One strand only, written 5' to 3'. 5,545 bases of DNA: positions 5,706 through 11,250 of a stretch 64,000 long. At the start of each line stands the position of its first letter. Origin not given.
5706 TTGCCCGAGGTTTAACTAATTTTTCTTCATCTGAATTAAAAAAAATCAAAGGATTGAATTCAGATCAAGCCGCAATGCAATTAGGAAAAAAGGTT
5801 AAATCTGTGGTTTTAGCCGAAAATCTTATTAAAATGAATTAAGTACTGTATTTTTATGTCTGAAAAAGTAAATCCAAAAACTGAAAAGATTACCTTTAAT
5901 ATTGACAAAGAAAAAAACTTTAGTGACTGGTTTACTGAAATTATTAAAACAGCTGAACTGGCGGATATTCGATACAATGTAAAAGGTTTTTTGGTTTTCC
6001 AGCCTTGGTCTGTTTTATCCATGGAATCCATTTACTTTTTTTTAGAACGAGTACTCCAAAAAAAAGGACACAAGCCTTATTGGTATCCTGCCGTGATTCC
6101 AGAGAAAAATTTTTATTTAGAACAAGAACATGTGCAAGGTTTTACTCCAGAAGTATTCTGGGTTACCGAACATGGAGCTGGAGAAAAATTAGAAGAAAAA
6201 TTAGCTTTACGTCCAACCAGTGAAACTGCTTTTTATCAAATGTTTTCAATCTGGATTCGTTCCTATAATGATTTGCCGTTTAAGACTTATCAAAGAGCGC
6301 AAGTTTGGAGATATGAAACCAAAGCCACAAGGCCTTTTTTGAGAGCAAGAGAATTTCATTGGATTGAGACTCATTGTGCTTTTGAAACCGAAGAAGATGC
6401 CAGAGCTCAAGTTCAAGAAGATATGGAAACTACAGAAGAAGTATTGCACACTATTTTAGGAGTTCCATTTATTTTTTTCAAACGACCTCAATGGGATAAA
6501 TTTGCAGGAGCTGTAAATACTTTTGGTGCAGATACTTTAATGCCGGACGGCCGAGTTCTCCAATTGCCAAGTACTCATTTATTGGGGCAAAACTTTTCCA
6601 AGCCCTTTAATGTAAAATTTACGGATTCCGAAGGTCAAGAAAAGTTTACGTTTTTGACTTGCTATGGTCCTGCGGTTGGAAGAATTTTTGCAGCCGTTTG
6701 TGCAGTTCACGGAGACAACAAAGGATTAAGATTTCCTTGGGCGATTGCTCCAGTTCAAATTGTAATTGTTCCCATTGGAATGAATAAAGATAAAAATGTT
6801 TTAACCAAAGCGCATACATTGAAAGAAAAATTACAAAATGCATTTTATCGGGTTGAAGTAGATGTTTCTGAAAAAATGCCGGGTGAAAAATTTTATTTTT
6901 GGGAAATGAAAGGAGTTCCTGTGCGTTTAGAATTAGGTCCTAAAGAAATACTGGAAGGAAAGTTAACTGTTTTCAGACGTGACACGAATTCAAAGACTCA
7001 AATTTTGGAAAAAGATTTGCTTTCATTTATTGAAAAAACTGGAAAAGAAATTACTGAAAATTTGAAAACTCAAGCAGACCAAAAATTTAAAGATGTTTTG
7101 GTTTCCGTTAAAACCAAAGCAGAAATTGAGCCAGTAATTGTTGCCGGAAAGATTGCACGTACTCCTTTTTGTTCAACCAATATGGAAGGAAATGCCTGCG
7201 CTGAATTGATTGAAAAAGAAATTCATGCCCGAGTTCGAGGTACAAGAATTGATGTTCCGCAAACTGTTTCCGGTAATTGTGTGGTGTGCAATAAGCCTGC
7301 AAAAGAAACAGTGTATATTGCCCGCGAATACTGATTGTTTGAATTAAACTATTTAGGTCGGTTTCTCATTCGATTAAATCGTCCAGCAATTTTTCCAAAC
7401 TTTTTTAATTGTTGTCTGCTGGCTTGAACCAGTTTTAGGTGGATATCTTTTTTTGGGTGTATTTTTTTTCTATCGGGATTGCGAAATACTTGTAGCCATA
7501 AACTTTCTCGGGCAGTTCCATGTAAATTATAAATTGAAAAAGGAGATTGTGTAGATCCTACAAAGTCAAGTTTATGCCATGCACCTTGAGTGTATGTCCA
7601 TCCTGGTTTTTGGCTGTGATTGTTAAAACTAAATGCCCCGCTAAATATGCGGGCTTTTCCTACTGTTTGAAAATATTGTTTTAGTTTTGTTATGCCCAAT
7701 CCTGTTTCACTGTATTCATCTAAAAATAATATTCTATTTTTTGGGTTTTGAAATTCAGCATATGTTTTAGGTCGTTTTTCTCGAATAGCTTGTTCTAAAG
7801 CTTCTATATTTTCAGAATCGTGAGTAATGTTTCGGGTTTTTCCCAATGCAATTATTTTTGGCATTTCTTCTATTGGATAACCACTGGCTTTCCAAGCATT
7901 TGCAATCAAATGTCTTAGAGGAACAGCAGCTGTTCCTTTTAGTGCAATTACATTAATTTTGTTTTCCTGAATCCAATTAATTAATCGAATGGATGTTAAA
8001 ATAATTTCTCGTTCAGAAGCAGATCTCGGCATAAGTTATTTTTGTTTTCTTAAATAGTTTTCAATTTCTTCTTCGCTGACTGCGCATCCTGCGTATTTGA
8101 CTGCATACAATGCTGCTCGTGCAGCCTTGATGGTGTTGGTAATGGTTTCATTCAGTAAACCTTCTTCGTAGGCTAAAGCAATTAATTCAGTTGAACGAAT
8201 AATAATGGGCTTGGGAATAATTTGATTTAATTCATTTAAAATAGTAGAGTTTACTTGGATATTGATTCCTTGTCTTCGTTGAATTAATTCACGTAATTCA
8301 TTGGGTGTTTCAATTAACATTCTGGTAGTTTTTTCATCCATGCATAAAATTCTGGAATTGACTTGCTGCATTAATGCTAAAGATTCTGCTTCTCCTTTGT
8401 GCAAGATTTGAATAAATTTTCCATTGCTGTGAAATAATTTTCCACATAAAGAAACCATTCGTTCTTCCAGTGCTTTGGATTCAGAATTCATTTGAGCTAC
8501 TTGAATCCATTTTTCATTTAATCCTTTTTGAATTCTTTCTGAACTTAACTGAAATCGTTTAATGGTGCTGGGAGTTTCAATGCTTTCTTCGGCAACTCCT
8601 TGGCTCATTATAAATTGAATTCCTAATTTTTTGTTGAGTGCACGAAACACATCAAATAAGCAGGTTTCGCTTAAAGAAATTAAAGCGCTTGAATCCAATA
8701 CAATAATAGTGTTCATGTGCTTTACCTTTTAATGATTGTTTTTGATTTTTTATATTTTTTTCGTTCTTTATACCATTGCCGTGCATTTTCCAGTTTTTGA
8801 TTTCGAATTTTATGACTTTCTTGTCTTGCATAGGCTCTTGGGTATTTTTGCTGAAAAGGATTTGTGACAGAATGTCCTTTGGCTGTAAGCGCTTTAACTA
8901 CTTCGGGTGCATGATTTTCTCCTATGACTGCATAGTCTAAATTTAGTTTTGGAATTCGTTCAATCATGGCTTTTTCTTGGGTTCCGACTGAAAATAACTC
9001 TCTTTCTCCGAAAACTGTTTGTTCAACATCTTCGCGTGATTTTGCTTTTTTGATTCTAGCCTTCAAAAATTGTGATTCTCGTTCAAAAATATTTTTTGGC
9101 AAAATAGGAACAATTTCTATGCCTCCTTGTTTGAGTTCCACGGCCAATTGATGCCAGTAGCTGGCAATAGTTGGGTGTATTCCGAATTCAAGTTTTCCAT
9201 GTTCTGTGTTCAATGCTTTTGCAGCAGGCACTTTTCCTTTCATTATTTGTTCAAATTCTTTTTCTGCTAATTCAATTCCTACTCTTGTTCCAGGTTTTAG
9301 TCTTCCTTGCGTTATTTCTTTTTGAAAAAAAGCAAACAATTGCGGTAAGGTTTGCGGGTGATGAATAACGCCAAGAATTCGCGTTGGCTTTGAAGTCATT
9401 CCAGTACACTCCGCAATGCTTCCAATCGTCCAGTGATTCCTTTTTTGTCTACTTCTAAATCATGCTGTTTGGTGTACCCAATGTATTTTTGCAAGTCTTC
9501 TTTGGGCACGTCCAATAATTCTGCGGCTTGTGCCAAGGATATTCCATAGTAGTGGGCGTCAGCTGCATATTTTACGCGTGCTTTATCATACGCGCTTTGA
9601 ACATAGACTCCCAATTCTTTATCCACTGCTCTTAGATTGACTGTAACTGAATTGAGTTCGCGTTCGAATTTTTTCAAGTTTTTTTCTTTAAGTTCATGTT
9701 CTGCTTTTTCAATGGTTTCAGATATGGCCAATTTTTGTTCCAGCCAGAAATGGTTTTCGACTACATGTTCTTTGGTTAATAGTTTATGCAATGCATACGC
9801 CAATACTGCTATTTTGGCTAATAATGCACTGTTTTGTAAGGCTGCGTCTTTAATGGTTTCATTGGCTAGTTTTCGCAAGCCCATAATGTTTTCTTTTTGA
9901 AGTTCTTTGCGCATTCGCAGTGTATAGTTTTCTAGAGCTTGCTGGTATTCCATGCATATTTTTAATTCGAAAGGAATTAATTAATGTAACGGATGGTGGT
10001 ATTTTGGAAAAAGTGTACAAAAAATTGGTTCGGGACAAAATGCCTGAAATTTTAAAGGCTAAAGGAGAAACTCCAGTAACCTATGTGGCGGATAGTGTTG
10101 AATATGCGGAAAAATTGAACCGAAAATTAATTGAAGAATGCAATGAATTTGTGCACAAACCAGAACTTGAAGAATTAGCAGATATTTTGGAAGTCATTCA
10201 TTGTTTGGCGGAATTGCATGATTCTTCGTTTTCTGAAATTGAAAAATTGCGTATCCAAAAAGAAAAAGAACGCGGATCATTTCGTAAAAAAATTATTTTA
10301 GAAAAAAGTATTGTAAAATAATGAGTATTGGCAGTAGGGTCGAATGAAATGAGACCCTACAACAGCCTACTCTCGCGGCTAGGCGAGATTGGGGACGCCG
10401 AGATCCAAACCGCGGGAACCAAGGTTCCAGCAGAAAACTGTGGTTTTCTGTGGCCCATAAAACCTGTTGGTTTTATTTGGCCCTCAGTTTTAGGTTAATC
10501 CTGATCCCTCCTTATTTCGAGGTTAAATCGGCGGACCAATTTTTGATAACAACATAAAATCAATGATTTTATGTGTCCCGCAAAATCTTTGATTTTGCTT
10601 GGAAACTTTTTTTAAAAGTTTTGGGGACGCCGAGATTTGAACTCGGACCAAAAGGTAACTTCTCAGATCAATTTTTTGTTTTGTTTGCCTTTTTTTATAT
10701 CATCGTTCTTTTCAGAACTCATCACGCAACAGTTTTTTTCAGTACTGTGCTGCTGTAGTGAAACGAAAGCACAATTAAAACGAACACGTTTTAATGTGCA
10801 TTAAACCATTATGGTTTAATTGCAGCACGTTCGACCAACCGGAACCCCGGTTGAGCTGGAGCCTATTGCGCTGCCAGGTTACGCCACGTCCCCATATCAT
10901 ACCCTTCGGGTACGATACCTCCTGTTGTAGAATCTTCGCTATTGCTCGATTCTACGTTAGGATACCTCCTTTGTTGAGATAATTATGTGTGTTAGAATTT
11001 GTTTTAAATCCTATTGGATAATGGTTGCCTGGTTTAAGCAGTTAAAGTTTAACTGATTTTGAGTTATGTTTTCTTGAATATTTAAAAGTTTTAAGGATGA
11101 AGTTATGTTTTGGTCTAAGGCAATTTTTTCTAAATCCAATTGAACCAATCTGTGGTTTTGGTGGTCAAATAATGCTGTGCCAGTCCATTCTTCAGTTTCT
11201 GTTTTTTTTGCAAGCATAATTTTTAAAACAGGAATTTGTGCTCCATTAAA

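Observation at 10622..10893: tRNA-like gene (anticodon CCA) split by a ~199-nt intron that contains box C/D-like motifs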

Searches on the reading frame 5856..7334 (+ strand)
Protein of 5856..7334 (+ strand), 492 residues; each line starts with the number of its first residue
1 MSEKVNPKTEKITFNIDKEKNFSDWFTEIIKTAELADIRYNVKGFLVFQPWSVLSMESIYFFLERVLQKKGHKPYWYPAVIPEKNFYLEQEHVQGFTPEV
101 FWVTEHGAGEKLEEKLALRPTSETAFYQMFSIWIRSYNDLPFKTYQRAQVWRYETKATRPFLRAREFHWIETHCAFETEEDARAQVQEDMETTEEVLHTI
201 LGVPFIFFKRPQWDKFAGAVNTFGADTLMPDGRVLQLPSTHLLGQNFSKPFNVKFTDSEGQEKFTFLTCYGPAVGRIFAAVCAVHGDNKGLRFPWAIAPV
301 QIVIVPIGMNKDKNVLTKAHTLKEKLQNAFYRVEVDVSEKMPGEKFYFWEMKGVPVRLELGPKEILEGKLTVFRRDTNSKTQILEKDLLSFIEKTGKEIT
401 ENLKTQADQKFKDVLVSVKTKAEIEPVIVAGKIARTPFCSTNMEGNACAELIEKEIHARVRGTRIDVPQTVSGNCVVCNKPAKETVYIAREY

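Call 8: search_protein_families(library=pfam, proteins=[window:5856-7334:+])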
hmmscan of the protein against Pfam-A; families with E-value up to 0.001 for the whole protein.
window:5856-7334:+ (492 aa): 3 families
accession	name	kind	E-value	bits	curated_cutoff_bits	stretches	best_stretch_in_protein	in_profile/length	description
PF00587.30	tRNA-synt_2b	-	3.5e-30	105.8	29.3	1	110-284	5-178/179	tRNA synthetase class II core domain (G, H, P, S and T)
PF03129.25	HGTP_anticodon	-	9.8e-18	64.6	21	1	301-394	1-93/94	Anticodon binding domain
PF09180.16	ProRS-C_1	-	1.1e-11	45.2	31.5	1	423-492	3-71/71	Prolyl-tRNA synthetase, C-terminal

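Call 12: search_protein_families(library=ncbifam, proteins=[window:5856-7334:+])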
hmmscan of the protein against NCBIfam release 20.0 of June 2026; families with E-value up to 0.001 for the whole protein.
window:5856-7334:+ (492 aa): 10 families
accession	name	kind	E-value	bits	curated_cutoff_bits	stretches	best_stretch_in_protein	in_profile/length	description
TIGR00408.1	proS_fam_I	equivalog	1e-140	469.9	437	1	17-492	3-475/475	proline--tRNA ligase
NF006625.0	PRK09194.1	equivalog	8.8e-39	133.8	558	2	243-392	411-558/559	proline--tRNA ligase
TIGR00409.1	proS_fam_II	equivalog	1e-34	120.4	306.7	2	242-394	416-567/568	proline--tRNA ligase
NF008979.1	PRK12325.1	exception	2.1e-29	102.7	550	2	241-390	286-434/437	proline--tRNA ligase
TIGR00418.1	thrS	equivalog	1.7e-21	76.7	383.65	2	26-200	173-342/565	threonine--tRNA ligase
NF003068.0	PRK03991.1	equivalog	1.5e-14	53.3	484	1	248-398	442-594/613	threonine--tRNA ligase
NF003211.1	PRK04173.1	equivalog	1.7e-11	43.6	312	2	289-391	354-453/454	glycine--tRNA ligase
TIGR00389.1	glyS_dimeric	equivalog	3.6e-08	32.4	243.3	1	289-394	461-563/565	glycine--tRNA ligase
TIGR00414.1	serS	equivalog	3.9e-07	29.4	301.65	1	60-290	181-406/418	serine--tRNA ligase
TIGR00442.1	hisS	equivalog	5.9e-07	28.8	286.75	0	42-173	3-126/406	histidine--tRNA ligase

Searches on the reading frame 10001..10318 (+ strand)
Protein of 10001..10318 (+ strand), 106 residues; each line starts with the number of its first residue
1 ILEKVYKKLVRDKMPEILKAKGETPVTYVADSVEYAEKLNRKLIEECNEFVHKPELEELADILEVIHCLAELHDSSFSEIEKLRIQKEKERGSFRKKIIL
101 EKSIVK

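Call 59: find_homologous_proteins(query=window:10001-10318:+, max_evalue=1e-10)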
Query seq(106 aa) (106 aa): 69 proteins with E <= 1e-10 among 82 candidates.
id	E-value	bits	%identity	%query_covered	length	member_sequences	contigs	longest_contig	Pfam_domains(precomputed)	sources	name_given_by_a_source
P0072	3.9e-56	205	99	96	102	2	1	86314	-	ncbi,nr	ncbi:MAG: nucleoside triphosphate pyrophosphohydrolase [Candidatus Diapherotrites archaeon]|nr:nucle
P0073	2.1e-24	104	55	92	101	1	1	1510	-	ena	-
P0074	4.5e-24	103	61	91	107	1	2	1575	-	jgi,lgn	-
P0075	2.7e-23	100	56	93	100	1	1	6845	-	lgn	-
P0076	1.4e-22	98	56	91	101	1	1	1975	-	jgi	jgi:predicted house-cleaning noncanonical NTP pyrophosphatase (MazG superfamily)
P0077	2.0e-22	97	54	92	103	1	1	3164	-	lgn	-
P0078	2.3e-22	97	53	92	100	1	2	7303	-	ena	-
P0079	1.3e-20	92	49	92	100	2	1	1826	-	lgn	-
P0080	1.4e-20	92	51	93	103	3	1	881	-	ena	-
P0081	2.6e-20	91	53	91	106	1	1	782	-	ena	-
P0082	8.4e-20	89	49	93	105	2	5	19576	-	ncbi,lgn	ncbi:MAG TPA: nucleoside triphosphate pyrophosphohydrolase [Haloplasmataceae bacterium]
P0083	8.6e-20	89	51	91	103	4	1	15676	-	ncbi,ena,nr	ncbi:MAG: nucleoside triphosphate pyrophosphohydrolase [Clostridia bacterium]|nr:nucleoside triphosp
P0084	1.1e-19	89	54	90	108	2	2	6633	-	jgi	-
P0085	2.3e-19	88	50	91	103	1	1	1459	-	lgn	-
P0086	3.0e-19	87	49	92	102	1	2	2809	-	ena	-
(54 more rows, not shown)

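Call 60: find_encoding_contigs(protein=P0073, flank=5000, max_places=3)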
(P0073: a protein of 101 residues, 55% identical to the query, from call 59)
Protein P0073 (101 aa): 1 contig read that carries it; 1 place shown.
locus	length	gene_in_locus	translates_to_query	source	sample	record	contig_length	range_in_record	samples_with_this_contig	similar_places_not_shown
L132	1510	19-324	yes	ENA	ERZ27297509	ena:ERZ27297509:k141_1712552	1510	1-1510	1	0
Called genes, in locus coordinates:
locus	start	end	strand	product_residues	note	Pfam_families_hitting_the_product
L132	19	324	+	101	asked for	-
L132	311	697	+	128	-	PF11969:DcpS_C, PF01230:HIT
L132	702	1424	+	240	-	PF13489:Methyltransf_23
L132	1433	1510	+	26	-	?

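Call 61: find_encoding_contigs(protein=P0074, flank=5000, max_places=3)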
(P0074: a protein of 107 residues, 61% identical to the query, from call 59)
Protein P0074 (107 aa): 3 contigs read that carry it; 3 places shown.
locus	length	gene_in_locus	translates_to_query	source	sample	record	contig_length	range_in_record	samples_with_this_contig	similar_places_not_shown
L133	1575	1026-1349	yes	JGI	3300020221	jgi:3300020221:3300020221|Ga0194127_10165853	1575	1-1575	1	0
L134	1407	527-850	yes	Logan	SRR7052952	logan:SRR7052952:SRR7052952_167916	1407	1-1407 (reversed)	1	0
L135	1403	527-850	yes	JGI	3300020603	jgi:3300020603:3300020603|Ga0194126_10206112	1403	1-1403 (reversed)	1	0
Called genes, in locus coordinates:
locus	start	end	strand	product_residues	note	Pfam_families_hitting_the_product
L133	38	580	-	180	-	-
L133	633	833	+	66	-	PF00125:Histone, PF00808:CBFD_NFYB_HMF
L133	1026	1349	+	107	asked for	-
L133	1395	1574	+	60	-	?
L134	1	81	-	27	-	?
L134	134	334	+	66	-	PF00125:Histone, PF00808:CBFD_NFYB_HMF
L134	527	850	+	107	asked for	-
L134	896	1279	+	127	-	PF21485:IF5A-like_N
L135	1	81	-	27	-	?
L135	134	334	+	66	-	PF00125:Histone, PF00808:CBFD_NFYB_HMF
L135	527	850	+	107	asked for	-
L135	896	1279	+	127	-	PF21485:IF5A-like_N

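Call 62: find_encoding_contigs(protein=P0075, flank=5000, max_places=3)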
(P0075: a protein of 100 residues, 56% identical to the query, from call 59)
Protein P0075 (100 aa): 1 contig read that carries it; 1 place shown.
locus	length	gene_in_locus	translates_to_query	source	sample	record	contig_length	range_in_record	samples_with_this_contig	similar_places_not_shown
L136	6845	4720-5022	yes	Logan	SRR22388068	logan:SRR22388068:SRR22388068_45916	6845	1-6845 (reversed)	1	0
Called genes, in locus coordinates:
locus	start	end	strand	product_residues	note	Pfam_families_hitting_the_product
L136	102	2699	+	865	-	PF17900:Peptidase_M1_N, PF01433:Peptidase_M1, PF11838:ERAP1_C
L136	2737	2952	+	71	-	-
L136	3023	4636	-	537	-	-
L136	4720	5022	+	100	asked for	-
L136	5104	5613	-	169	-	-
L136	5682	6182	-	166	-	PF03449:GreA_GreB_N, PF01272:GreA_GreB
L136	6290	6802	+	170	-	-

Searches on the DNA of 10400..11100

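Call 4: search_rna_families(source=window, start=10400, end=11100, threshold=evalue, max_evalue=10, show_alignments=6)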
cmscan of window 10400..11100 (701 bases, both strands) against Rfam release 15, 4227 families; matches with E-value up to 10: 11.
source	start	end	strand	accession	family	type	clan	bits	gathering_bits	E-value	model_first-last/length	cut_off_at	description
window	10743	10840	+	RF02330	TtnuHACA23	Gene; snRNA; snoRNA; HACA-box;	-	20.8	100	2.3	1-135/135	no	Tetrahymena snoRNA TtnuHACA23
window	10758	10821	-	RF01697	Chlorobi-RRM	Cis-reg;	-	19.8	45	0.21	1-73/73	no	Chlorobi-RRM RNA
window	10670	10788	-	RF02771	CnfY_thermometer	Cis-reg; thermoregulator;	-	19.5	130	9.8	1-112/112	no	CnfY 5' UTR thermometer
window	10644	10711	-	RF02183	ST7-OT3_1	Gene; lncRNA;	-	17.8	50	3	1-79/79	no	ST7 overlapping transcript 3 conserved region 1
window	10535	10621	-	RF02310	TtnuHACA2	Gene; snRNA; snoRNA; HACA-box;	-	17.4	100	7.1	1-121/121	no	Tetrahymena snoRNA TtnuHACA2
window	10514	10610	-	RF02109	DLEU2_5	Gene; lncRNA;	-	17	40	3.2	1-84/84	no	Deleted in lymphocytic leukemia 2 conserved region 5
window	10465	10509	+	RF00039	DicF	Gene; antisense;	-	15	48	2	1-52/52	no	DicF RNA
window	10550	10603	+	RF04097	MIR2630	Gene; miRNA;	-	14.3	144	4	1-229/229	no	MIR2630 microRNA precursor family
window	10441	10573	-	RF02078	STnc210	Gene; sRNA;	-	13.9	100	7.3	1-179/179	no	Salmonella enterica sRNA STnc210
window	10619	10893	-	RF00023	tmRNA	Gene;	CL00001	12.7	47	0.0058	1-374/374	no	transfer-messenger RNA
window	10500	10624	-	RF02909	rli117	Gene; sRNA;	-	10.7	87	5.4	124-263/272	no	Listeria sRNA rli117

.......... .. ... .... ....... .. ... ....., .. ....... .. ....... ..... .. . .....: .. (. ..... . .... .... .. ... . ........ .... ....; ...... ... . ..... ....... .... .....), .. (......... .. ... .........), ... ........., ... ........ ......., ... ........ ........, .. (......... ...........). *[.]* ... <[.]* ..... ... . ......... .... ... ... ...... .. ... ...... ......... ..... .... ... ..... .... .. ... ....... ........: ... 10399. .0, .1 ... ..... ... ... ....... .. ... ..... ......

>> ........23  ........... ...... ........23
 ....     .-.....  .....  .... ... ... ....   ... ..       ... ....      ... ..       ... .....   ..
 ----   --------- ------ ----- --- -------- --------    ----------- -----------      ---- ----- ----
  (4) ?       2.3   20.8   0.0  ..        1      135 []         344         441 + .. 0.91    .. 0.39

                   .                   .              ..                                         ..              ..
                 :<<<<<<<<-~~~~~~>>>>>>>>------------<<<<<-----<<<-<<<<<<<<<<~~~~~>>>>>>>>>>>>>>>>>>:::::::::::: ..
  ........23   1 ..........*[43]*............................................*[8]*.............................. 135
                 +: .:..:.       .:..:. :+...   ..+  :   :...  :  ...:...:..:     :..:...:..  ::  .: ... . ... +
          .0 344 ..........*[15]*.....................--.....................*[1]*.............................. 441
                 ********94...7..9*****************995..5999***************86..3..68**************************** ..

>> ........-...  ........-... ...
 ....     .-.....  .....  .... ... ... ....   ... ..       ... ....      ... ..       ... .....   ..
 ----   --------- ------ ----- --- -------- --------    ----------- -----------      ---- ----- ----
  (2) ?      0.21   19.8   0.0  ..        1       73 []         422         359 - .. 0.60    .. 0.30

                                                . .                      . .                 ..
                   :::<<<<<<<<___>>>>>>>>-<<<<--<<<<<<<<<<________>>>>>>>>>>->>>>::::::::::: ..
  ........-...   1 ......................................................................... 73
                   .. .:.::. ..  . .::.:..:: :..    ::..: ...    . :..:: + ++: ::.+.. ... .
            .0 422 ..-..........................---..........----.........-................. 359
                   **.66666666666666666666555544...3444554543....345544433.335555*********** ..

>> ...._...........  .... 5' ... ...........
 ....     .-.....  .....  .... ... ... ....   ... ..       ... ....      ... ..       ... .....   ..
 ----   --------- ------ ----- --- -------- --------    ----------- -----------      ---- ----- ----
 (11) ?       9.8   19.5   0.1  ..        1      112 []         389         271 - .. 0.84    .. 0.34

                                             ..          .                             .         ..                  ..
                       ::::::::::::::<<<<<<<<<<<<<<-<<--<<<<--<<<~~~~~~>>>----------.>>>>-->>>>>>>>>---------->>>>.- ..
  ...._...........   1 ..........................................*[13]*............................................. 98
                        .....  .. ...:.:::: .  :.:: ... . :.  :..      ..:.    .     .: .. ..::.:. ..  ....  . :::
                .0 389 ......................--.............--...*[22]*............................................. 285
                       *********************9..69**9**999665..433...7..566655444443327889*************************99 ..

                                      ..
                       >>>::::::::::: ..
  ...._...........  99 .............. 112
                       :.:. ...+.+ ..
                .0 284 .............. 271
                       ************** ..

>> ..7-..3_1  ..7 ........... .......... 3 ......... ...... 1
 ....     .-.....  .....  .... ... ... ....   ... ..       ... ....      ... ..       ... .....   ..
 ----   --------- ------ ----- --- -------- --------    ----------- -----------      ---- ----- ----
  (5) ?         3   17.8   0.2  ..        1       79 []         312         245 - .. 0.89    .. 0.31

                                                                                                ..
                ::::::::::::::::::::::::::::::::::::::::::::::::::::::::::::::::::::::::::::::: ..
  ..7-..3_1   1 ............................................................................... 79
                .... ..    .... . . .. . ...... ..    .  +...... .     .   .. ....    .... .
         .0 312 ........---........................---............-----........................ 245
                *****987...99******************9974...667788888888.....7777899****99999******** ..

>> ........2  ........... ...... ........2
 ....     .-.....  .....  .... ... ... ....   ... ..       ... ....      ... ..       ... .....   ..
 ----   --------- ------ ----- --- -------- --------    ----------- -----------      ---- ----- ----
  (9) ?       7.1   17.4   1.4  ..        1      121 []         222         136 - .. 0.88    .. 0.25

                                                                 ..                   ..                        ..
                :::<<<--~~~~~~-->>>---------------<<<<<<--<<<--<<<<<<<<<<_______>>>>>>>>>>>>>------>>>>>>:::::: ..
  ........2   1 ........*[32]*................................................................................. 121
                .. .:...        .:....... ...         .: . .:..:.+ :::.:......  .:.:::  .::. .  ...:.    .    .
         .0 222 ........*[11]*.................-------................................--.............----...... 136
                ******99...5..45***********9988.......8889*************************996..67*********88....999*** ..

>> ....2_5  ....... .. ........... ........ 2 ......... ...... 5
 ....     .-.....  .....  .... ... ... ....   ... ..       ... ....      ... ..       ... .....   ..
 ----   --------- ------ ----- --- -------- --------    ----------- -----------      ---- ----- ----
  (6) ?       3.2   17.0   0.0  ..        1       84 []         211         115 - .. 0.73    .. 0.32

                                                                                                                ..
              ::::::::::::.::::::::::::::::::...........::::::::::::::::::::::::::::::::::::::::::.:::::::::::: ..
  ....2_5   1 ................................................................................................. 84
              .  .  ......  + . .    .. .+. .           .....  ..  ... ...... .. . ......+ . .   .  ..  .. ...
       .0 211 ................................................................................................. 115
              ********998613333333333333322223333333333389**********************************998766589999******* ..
